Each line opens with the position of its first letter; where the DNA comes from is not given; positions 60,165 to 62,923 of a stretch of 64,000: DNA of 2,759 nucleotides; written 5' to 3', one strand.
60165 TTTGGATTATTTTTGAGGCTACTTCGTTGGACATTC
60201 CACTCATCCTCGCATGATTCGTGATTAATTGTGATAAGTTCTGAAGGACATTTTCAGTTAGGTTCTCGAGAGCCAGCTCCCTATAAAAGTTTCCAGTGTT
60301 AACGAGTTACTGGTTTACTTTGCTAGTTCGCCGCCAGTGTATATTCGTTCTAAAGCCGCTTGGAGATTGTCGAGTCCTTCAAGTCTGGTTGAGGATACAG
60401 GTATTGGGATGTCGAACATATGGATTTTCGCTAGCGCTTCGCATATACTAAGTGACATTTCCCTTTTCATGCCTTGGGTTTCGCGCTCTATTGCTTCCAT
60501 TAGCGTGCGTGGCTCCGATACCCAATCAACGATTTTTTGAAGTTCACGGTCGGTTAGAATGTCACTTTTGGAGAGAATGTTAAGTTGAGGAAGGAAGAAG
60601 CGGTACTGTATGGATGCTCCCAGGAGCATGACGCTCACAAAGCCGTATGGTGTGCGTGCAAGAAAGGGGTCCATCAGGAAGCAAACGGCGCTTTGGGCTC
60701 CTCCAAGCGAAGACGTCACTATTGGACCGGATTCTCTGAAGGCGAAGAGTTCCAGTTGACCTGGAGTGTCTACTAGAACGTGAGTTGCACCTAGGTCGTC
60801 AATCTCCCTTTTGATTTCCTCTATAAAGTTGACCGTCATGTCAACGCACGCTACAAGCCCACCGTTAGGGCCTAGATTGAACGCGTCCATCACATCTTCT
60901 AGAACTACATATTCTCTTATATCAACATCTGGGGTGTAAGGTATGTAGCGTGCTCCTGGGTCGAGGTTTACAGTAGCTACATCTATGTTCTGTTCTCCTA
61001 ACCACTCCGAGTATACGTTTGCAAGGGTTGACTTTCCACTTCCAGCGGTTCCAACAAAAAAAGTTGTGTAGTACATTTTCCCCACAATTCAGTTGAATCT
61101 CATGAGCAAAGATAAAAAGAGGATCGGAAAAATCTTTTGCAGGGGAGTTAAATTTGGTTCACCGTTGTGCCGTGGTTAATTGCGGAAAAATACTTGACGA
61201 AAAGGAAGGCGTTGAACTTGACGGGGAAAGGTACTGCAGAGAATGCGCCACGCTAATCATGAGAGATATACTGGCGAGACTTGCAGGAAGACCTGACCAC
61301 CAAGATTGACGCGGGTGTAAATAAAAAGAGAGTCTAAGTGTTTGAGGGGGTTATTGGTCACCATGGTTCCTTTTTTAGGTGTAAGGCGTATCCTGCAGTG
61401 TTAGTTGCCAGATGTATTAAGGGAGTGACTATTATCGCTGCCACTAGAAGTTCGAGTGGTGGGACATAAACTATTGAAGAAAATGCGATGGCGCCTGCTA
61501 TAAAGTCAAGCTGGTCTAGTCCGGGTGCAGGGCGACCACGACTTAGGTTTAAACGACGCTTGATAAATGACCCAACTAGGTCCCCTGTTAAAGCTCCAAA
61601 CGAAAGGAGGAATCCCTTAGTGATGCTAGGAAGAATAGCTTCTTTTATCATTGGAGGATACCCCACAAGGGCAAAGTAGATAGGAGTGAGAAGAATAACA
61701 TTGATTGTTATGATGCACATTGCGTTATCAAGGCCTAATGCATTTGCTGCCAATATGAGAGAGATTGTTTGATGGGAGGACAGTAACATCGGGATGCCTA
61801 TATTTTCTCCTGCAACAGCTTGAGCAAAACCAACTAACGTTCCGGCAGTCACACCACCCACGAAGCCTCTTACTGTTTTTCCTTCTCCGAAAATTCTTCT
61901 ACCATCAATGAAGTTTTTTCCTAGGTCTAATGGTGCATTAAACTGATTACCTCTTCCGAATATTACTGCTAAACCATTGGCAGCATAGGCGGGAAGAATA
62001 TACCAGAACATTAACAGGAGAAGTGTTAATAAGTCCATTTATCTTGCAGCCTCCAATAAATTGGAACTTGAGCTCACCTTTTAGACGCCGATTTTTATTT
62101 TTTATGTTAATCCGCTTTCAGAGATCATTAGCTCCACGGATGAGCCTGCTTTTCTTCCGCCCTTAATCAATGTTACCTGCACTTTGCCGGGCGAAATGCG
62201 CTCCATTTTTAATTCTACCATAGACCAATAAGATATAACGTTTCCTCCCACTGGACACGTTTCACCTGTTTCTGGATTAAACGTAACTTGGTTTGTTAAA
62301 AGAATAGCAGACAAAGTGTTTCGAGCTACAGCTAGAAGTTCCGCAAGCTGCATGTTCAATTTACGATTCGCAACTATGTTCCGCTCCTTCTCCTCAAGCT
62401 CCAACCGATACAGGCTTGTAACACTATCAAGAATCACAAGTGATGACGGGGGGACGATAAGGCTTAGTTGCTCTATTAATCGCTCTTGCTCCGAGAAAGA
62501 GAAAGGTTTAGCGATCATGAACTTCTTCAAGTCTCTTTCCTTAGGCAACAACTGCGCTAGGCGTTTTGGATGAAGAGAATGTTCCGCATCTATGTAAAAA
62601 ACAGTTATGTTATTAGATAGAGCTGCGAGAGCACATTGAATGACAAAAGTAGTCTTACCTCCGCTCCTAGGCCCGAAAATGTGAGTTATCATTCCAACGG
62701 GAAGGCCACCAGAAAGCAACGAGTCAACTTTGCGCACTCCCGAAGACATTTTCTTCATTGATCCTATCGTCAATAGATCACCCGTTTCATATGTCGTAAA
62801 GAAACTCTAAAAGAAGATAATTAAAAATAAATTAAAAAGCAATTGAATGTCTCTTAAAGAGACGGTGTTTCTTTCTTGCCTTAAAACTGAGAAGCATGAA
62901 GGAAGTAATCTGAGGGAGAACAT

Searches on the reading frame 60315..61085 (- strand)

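Call 53: search_protein_families(library=pfam, proteins=[window:60315-61085:-], max_evalue=0.00001)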
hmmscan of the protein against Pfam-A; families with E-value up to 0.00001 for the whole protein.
window:60315-61085:- (256 aa): 1 family
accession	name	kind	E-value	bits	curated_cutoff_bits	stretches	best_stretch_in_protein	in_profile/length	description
PF03029.23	ATP_bind_1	-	1.1e-57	196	27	1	10-249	1-238/240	Conserved hypothetical ATP binding protein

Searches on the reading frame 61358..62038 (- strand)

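Call 53: search_protein_families(library=pfam, proteins=[window:61358-62038:-], max_evalue=0.00001)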
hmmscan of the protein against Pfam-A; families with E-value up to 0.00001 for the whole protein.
window:61358-62038:- (226 aa): 1 family
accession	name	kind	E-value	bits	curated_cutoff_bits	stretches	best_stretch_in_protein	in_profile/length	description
PF01864.22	CarS-like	-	2.4e-51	174.6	22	2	132-226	81-175/175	CDP-archaeol synthase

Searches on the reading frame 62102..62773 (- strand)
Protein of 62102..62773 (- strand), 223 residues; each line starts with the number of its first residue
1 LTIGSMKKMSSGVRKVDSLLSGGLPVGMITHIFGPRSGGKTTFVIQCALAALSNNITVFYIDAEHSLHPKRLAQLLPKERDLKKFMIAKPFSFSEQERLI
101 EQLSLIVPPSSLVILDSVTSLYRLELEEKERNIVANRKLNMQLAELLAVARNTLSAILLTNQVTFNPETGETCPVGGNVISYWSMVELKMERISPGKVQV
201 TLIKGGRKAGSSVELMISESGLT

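Call 53: search_protein_families(library=pfam, proteins=[window:62102-62773:-], max_evalue=0.00001)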
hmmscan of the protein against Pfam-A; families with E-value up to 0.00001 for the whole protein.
window:62102-62773:- (223 aa): 3 families
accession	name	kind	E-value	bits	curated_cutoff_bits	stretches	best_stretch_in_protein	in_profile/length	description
PF08423.17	Rad51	-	2.1e-21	76.8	22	1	8-201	7-219/244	Rad51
PF00154.27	RecA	-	3.6e-16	59.8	27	1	6-195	30-223/262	recA bacterial DNA recombination protein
PF06745.19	ATPase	-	6.6e-07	29.4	26.6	0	10-66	2-59/231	KaiC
